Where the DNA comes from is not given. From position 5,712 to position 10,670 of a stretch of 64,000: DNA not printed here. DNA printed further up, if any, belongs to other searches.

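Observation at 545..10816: Integrase-less ~10-kb defence islet between thiC and carB: orphan 353-aa gene + Type IIG-like nuclease-methyltransferase + Mrr-nuclease/NACHT STAND ATPase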

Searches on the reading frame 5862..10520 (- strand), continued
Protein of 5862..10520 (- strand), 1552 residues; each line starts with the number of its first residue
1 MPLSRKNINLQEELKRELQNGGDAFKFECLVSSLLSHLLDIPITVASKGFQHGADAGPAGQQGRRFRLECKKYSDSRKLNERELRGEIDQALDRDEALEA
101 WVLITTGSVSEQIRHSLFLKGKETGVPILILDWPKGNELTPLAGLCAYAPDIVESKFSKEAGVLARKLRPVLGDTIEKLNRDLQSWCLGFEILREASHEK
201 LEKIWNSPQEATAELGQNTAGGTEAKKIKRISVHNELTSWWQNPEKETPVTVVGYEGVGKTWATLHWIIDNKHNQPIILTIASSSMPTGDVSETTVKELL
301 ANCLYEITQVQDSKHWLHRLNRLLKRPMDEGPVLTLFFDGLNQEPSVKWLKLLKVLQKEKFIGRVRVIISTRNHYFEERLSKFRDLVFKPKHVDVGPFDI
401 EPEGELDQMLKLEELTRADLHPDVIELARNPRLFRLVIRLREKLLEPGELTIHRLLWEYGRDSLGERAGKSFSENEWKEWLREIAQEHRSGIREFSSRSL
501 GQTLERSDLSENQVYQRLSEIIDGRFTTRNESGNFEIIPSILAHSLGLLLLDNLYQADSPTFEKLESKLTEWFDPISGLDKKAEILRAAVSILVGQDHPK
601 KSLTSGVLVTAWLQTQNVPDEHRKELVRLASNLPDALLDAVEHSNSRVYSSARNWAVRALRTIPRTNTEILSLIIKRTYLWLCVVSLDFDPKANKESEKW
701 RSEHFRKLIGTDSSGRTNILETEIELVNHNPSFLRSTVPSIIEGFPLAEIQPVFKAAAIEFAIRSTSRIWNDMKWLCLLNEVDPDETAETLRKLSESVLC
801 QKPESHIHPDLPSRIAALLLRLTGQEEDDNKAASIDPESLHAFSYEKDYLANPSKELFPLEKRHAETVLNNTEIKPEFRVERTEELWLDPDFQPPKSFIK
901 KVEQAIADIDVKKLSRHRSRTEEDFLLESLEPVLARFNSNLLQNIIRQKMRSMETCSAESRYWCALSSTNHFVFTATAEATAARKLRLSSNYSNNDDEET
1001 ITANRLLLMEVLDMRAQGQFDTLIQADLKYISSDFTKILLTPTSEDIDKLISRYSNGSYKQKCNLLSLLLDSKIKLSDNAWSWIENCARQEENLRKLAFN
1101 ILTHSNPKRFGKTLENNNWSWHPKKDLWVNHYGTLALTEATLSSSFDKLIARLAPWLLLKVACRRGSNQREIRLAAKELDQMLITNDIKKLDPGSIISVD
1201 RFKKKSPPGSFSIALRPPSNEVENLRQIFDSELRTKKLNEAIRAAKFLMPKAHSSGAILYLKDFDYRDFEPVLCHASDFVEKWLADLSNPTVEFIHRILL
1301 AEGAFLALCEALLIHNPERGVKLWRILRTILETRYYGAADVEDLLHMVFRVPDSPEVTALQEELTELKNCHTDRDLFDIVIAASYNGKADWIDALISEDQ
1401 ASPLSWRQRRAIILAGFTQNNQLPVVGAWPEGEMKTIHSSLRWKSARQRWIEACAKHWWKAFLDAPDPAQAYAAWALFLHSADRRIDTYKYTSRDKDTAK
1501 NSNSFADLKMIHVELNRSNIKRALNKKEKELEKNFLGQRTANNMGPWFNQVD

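Call 88: search_protein_families(library=padloc, alignment_id=A9, max_evalue=1e-10)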
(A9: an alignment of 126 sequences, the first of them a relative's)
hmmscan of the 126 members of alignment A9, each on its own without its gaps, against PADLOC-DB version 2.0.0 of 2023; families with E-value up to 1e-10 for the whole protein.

A. member 1, L008:5777-7831:+ (685 aa): 6 families
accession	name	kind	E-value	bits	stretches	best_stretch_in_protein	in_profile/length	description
PDLC03868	LmuB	-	1.3e-29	101.2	1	6-115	9-111/1035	-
PDLC03859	LmuB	-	3.2e-29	100.6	1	15-623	14-580/611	-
PDLC03865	LmuB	-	9.6e-29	98.2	2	360-623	710-969/1007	-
PDLC03861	LmuB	-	5e-23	79.1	1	259-616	795-1160/1213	-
PDLC04135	mad3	-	2.4e-19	68.1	1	6-639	5-334/374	mads_3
PDLC03863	LmuB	-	6.5e-11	39.6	0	13-103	12-87/610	-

B. families by the number of members that match (of 126 scanned): 316 families (the first 25 are shown)
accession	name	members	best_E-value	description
PDLC04135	mad3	4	5.4e-48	mads_3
PDLC04134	mad2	3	4.1e-54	mads_2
PDLC03624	REase_MTase_IIG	3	7e-33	Type IIG restriction enzyme-methyltransferase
PDLC03598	REase_MTase_IIG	2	0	Type IIG restriction enzyme-methyltransferase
PDLC03627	REase_MTase_IIG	2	2e-201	Type IIG restriction enzyme-methyltransferase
PDLC04166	Dsr1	2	8.7e-91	-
PDLC04345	PDC-M03A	2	3.9e-89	-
PDLC03599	REase_MTase_IIG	2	1.1e-85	Type IIG restriction enzyme-methyltransferase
PDLC03802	RTasHel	2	4.2e-84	DRT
PDLC03099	Specificity_I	2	1.1e-83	Type I specificity subunit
PDLC03068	Specificity_I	2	2.2e-81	Type I specificity subunit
PDLC04344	PDC-M03A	2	6.1e-81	-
PDLC04347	PDC-M03B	2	2.6e-77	-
PDLC03063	Specificity_I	2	2.5e-67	Type I specificity subunit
PDLC04342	PDC-M03A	2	1.2e-65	-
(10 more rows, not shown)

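Call 105: get_annotated_region(hit=H3, flank=6000)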
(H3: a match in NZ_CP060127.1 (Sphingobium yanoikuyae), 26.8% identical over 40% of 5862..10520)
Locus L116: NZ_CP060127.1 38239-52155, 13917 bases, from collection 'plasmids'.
description: Sphingobium yanoikuyae strain A3 plasmid unnamed3, complete sequence
organism: Sphingobium yanoikuyae (NCBI taxid 13690)
taxonomy: Bacteria; Pseudomonadota; Alphaproteobacteria; Sphingomonadales; Sphingomonadaceae; Sphingobium; Sphingobium yanoikuyae
host: -; source: Cell culture,soil; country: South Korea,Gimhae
typing (MOB-suite, as given by PLSDB): mobilizable; relaxase MOBP
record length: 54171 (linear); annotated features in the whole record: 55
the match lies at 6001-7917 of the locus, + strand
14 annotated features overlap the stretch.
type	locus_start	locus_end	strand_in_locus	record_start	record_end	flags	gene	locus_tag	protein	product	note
CDS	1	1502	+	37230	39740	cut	-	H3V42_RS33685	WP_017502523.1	heavy metal translocating P-type ATPase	GO:0006812 - monoatomic cation transport [Evidence IEA]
CDS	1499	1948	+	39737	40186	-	cueR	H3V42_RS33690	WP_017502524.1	Cu(I)-responsive transcriptional regulator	GO:0045893 - positive regulation of DNA-templated transcription [Evidence IEA]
CDS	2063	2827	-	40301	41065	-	-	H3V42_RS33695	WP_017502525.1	hypothetical protein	-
CDS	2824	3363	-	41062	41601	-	-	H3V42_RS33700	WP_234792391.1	ADP-ribosyltransferase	-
CDS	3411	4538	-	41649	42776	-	-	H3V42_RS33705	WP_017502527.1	tyrosine-type recombinase/integrase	GO:0015074 - DNA integration [Evidence IEA]; GO:0006310 - DNA recombination [Evidence IEA]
CDS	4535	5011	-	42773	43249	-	-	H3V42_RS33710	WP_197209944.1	hypothetical protein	-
CDS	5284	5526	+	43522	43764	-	-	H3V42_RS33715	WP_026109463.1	AbrB/MazE/SpoVT family DNA-binding domain-containing protein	-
CDS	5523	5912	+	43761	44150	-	-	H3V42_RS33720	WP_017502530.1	type II toxin-antitoxin system VapC family toxin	-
CDS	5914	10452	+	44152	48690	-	-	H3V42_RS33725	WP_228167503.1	NACHT domain-containing protein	-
CDS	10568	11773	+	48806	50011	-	-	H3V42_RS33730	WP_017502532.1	AAA family ATPase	-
CDS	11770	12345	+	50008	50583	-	-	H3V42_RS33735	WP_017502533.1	RloB domain-containing protein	-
CDS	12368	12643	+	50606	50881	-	-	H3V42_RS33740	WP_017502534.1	HU family DNA-binding protein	GO:0030261 - chromosome condensation [Evidence IEA]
CDS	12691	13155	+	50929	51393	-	-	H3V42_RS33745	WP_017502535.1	hypothetical protein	-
CDS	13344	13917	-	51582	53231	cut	-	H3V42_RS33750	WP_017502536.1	ATP-dependent helicase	-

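Call 106: get_annotated_region(hit=H1, flank=8000)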
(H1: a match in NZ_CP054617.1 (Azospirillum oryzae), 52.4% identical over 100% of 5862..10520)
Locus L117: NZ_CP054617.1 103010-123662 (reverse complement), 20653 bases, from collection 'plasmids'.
description: Azospirillum oryzae strain KACC 14407 plasmid unnamed3, complete sequence
organism: Azospirillum oryzae (NCBI taxid 286727)
taxonomy: Bacteria; Pseudomonadota; Alphaproteobacteria; Rhodospirillales; Azospirillaceae; Azospirillum; Azospirillum oryzae
host: -; source: cell culture,soil; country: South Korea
typing (MOB-suite, as given by PLSDB): non-mobilizable
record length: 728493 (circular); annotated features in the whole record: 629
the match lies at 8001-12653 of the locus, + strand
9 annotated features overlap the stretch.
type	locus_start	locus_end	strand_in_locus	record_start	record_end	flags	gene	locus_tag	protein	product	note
CDS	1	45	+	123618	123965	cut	tnpB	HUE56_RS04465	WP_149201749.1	IS66 family insertion sequence element accessory protein TnpB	-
CDS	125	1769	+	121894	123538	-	-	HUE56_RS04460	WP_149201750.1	IS66 family transposase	-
CDS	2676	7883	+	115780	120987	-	-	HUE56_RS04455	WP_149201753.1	hypothetical protein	-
CDS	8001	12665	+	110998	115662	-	-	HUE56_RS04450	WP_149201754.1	hypothetical protein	-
CDS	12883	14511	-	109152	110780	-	-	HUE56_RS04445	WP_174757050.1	IS66 family transposase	-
CDS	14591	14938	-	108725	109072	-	tnpB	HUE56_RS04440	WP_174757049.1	IS66 family insertion sequence element accessory protein TnpB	-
CDS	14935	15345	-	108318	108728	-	-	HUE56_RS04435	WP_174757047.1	transposase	GO:0006313 - DNA transposition [Evidence IEA]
CDS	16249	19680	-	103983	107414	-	-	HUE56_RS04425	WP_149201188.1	alpha/beta fold hydrolase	-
CDS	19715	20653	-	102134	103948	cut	-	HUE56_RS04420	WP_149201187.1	metallophosphoesterase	-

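Call 107: search_protein_families(library=pfam, proteins=[L116:5914-10449:+, L117:2676-7880:+], max_evalue=0.01)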
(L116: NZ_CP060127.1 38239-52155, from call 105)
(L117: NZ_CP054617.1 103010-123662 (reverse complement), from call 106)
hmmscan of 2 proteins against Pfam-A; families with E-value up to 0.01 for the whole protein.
L116:5914-10449:+ (1512 aa): 1 family
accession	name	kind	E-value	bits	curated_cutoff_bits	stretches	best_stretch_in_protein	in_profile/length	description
PF05729.18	NACHT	-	6.1e-06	26.6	26.7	1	259-420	3-162/167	NACHT domain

L117:2676-7880:+ (1735 aa): 1 family
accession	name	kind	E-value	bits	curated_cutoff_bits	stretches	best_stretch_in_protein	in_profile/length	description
PF20703.3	nSTAND1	-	0.00072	19.7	27.1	1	290-450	19-192/379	Novel STAND NTPase 1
